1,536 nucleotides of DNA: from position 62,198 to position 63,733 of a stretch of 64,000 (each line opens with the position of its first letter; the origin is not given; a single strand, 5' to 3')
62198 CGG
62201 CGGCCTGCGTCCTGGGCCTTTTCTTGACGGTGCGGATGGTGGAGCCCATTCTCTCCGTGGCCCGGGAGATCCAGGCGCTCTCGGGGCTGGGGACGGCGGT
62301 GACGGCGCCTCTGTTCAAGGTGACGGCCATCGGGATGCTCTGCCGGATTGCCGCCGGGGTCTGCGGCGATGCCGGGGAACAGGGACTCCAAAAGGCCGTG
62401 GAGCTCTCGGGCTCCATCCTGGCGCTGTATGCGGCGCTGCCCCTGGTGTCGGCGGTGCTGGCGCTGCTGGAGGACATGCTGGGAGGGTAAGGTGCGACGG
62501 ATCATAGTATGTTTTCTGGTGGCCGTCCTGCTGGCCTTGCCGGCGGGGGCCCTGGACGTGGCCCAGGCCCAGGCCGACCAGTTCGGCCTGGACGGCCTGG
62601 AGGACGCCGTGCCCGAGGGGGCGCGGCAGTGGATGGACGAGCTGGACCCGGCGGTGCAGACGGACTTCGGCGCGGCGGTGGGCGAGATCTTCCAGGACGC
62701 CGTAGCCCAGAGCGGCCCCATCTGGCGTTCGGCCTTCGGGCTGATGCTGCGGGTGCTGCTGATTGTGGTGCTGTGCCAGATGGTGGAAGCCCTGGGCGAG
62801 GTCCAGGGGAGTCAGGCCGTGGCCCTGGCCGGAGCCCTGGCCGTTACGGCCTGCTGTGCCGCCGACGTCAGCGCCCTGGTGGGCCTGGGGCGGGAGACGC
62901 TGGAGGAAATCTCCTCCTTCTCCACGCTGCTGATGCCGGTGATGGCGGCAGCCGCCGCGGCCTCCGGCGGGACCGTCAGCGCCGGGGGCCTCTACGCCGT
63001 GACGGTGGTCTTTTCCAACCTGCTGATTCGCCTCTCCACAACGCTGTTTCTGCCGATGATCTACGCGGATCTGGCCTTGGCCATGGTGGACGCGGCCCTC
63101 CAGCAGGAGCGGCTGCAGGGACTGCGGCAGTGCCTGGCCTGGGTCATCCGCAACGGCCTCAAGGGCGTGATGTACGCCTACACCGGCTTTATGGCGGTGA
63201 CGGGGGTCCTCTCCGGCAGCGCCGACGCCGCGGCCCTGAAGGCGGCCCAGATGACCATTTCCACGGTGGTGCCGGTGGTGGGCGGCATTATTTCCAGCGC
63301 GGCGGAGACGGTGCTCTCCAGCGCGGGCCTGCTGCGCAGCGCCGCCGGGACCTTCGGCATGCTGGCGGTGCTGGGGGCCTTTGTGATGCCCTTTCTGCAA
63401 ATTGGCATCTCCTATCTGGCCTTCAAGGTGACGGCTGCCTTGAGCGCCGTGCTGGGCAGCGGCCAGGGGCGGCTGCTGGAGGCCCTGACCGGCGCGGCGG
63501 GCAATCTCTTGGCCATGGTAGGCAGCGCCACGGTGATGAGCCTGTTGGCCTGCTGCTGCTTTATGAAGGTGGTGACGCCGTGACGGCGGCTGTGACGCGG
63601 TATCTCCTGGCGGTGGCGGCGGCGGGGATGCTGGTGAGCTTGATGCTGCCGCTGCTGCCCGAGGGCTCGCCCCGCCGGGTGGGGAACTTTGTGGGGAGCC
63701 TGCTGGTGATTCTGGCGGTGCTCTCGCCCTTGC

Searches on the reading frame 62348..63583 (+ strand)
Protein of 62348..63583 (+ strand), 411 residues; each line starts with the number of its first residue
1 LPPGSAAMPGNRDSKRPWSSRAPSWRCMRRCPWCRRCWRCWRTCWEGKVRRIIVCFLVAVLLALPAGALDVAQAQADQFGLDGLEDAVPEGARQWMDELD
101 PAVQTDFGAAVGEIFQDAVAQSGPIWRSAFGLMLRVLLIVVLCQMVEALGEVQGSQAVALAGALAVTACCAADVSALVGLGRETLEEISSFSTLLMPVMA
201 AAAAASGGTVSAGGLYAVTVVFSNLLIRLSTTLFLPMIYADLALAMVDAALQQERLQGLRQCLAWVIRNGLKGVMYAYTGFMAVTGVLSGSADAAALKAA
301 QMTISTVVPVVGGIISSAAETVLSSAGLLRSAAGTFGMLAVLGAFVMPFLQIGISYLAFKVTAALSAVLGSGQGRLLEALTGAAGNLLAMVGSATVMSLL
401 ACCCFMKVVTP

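Call 76: search_protein_families(library=pfam, proteins=[window:62348-63583:+], max_evalue=0.00001)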
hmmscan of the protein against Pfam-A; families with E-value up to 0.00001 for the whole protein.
window:62348-63583:+ (411 aa): 1 family
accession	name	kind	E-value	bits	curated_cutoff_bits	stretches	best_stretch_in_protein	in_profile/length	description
PF09546.15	Spore_III_AE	-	9.3e-44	150.4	27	1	107-402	15-311/321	Stage III sporulation protein AE (spore_III_AE)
